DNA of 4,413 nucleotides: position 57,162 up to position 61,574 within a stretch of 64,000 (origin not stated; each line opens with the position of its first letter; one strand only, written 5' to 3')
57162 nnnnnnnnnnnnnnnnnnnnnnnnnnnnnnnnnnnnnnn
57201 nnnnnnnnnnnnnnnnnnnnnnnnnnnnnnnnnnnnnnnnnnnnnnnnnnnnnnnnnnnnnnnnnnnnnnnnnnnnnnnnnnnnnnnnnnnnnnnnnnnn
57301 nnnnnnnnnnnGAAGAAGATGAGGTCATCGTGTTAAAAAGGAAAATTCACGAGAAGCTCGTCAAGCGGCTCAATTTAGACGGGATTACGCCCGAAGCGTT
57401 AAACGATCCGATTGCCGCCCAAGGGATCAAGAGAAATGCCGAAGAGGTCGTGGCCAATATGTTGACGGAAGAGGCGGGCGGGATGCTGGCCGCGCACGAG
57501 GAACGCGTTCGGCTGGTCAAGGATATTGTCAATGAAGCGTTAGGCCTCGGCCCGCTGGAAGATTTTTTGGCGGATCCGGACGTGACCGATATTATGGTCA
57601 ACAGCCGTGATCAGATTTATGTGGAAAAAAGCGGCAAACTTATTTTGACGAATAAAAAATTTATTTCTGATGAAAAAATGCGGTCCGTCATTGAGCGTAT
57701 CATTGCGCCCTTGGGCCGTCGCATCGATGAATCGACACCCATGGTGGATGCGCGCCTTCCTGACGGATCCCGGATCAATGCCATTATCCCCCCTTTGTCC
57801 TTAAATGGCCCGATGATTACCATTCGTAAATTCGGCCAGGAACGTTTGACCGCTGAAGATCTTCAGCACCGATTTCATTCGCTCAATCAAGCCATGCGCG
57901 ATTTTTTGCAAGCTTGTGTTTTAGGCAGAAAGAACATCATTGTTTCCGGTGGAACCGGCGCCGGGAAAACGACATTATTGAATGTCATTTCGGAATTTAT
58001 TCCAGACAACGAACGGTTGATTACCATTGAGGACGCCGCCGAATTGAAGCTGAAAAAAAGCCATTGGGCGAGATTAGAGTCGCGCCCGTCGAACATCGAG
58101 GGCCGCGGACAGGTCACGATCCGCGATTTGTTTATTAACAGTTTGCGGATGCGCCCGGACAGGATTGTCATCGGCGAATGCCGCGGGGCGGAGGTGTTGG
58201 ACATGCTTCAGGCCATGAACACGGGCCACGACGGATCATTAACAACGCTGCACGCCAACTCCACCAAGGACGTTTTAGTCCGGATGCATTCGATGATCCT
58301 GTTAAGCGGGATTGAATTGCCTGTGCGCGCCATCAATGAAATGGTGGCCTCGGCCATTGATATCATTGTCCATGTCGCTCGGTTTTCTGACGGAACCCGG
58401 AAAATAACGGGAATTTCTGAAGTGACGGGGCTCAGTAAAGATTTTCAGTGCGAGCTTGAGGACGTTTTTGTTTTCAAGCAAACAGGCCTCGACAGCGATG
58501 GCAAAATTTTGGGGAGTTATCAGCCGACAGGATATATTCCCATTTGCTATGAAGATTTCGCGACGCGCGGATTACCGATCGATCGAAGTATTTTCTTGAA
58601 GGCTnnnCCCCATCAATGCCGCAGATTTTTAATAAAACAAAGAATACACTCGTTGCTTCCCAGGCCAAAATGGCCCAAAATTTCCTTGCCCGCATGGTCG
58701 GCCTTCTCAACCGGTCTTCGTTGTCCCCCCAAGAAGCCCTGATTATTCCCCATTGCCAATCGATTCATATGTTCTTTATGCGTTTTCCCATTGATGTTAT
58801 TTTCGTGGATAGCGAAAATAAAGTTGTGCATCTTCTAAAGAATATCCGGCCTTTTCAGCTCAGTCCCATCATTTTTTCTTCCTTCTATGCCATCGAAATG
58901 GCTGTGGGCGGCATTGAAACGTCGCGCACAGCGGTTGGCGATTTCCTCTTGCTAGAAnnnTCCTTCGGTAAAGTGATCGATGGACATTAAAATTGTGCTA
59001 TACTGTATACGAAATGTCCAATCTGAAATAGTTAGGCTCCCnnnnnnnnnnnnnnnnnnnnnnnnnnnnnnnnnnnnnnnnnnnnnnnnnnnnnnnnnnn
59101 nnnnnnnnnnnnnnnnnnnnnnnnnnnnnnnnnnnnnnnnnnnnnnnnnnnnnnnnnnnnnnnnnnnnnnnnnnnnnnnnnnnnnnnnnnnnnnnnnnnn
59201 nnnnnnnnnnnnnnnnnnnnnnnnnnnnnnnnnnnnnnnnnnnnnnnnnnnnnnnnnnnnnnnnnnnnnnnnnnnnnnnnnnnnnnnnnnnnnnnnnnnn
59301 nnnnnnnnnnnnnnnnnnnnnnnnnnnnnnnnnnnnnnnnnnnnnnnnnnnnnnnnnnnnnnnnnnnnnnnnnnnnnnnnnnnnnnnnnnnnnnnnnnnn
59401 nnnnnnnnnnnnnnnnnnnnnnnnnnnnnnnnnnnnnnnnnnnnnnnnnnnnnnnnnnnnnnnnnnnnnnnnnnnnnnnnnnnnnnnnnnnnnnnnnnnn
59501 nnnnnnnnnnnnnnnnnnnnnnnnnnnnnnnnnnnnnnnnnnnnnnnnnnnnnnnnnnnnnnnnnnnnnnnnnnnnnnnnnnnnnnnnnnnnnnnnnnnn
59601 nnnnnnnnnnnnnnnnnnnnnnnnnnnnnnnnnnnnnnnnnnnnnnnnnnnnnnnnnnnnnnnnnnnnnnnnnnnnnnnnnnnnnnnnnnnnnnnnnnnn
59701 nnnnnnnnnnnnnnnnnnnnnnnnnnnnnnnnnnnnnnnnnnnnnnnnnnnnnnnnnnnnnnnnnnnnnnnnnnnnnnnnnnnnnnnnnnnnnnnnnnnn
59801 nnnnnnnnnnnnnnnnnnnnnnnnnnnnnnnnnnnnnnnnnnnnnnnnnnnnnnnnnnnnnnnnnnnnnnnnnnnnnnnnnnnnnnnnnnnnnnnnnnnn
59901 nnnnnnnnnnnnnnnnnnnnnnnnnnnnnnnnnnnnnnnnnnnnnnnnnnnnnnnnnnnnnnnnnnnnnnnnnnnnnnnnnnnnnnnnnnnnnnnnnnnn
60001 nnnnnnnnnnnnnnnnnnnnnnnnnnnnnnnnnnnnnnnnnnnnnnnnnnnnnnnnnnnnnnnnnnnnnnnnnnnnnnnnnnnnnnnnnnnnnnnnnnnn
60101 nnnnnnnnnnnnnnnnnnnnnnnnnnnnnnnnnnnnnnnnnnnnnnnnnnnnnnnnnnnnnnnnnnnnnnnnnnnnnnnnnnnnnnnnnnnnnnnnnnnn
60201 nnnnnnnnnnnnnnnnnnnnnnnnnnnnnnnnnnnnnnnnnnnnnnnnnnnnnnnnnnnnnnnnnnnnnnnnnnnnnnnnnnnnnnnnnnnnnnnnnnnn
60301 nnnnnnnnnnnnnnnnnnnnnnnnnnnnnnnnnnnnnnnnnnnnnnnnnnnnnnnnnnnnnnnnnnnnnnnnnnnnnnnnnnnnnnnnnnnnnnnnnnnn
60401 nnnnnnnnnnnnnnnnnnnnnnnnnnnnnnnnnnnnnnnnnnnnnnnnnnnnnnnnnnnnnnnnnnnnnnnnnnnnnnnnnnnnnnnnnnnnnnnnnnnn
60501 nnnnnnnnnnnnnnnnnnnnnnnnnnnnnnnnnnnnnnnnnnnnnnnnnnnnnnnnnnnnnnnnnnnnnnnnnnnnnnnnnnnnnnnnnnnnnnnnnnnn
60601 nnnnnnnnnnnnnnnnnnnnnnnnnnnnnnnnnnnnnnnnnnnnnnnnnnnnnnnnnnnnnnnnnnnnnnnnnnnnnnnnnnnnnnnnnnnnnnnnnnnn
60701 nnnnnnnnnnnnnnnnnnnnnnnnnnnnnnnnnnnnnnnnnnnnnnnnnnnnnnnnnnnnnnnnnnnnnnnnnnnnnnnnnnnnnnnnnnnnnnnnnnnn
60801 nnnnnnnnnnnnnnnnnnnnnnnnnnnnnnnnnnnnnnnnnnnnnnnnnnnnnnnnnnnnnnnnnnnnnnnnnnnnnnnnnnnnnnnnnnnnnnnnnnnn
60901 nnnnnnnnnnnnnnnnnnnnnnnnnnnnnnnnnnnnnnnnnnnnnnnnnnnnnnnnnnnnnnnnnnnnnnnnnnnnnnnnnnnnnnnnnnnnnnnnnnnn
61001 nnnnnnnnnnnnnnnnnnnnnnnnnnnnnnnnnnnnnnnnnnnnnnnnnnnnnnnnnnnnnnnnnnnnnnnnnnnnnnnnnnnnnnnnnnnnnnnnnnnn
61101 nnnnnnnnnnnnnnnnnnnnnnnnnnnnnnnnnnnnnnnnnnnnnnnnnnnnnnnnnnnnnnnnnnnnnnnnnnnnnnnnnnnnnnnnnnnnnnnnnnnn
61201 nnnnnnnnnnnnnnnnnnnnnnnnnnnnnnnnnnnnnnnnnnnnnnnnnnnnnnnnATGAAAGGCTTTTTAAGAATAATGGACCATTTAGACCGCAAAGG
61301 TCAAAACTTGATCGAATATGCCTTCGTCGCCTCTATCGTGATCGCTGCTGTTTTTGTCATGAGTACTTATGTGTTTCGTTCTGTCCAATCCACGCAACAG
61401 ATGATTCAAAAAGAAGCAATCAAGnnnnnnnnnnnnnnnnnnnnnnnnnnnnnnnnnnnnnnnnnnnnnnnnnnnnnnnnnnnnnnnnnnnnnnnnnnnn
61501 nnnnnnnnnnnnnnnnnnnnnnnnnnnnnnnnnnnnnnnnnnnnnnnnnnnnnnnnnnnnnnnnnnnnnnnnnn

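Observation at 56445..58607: Single polypeptide combining a TadZ/CpaE-like ParA ATPase with a TadA/CpaF secretion ATPase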

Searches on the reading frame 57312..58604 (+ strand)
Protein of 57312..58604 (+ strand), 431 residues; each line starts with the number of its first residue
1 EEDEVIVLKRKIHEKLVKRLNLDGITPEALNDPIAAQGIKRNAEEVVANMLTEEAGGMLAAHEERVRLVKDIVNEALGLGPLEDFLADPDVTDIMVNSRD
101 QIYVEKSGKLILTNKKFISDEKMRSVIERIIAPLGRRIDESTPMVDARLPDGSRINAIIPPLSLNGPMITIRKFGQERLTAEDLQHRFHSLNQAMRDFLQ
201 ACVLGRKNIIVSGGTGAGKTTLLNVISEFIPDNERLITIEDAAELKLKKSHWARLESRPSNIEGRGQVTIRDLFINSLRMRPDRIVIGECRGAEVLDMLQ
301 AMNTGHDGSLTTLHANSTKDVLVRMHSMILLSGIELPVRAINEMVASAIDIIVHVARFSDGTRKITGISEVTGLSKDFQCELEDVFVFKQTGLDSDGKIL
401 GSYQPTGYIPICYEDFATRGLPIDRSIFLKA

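Call 22: search_solved_structures(query=window:57312-58604:+, max_evalue=1e-10, show_alignments=1)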
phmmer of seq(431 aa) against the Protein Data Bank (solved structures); distinct sequences matched with E-value up to 1e-10: 9.
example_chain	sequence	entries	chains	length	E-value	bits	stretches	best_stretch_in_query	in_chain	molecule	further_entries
8rkd_E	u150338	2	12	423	4.2e-112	378.1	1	44-410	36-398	Pilus assembly ATPase CpaF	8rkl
8rjf_A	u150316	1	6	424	4.3e-112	378.1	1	44-410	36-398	Pilus assembly ATPase CpaF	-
9e24_A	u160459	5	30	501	7.8e-112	377.3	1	44-410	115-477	CpaF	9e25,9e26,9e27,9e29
2oap_1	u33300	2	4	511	2.4e-36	128.7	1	71-328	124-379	Type II secretion system protein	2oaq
4ii7_A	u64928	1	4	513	5e-35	124.3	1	69-344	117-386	FlaI ATPase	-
2gza_A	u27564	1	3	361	2.4e-34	122.1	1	75-364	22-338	Type IV secretion system protein VirB11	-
4ihq_A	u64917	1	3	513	3.4e-34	121.6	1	69-344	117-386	FlaI ATPase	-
6bge_A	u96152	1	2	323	8.1e-32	113.8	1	84-356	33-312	VirB11-like protein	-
1g6o_A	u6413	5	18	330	8.1e-32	113.8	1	83-356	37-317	CAG-ALPHA | virB11 homolog | Cag-alfa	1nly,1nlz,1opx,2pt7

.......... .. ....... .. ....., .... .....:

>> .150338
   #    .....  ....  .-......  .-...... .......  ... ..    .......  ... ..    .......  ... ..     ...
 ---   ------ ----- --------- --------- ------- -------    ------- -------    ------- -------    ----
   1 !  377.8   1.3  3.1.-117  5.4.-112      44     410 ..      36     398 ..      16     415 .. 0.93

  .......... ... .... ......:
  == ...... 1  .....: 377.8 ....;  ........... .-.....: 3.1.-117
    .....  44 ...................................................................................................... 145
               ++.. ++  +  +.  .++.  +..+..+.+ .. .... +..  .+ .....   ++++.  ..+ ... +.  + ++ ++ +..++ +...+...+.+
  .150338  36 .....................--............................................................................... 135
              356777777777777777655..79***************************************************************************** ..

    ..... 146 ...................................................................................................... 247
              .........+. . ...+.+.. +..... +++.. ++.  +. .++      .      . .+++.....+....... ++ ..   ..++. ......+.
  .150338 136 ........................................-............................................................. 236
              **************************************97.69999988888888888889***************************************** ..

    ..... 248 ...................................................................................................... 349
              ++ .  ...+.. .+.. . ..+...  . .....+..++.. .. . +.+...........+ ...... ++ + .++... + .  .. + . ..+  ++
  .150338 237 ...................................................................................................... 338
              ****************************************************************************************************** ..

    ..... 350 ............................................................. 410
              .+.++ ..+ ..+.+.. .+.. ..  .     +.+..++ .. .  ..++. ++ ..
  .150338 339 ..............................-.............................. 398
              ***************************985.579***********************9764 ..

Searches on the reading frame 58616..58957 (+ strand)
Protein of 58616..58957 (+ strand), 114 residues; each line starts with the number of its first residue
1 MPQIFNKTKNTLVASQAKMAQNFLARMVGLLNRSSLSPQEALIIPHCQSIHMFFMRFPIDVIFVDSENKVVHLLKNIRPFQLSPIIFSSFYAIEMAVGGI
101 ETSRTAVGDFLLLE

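Call 6: search_protein_families(library=pfam, proteins=[window:58616-58957:+], max_evalue=0.01)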
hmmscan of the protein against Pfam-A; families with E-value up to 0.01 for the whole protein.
window:58616-58957:+ (114 aa): 1 family
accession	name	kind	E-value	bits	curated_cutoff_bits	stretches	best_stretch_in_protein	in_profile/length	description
PF02643.20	DUF192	-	1.5e-17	63.9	27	1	16-110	2-93/96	Uncharacterized ACR, COG1430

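Call 56: search_protein_families(library=ncbifam, proteins=[window:58616-58957:+], max_evalue=0.1)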
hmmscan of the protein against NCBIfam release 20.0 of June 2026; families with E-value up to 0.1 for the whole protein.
window:58616-58957:+ (114 aa): 2 families
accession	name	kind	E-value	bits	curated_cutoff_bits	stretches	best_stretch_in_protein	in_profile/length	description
NF002996.0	PRK03760.1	equivalog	5.7e-20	71.4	146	1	3-111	3-114/121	hypothetical protein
NF010695.0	PRK14095.1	equivalog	0.052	12.1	703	1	14-88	306-380/536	glucose-6-phosphate isomerase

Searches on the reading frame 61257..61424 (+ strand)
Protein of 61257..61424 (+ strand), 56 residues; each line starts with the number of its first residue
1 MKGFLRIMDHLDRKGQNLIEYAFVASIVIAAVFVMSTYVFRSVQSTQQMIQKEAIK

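Call 6: search_protein_families(library=pfam, proteins=[window:61257-61424:+], max_evalue=0.01)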
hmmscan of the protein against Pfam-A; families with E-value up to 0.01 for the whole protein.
window:61257-61424:+ (56 aa): 0 families

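Call 56: search_protein_families(library=ncbifam, proteins=[window:61257-61424:+], max_evalue=0.1)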
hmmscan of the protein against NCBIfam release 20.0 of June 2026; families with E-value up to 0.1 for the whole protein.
window:61257-61424:+ (56 aa): 2 families
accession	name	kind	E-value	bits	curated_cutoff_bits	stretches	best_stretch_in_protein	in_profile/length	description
TIGR01581.1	Mo_ABC_porter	hypoth_equivalog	0.018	14.5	210.3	1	20-54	98-133/225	ABC transporter permease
NF041797.1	Ced_CedA1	equivalog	0.073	13.2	100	1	10-41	39-73/75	DNA import protein CedA1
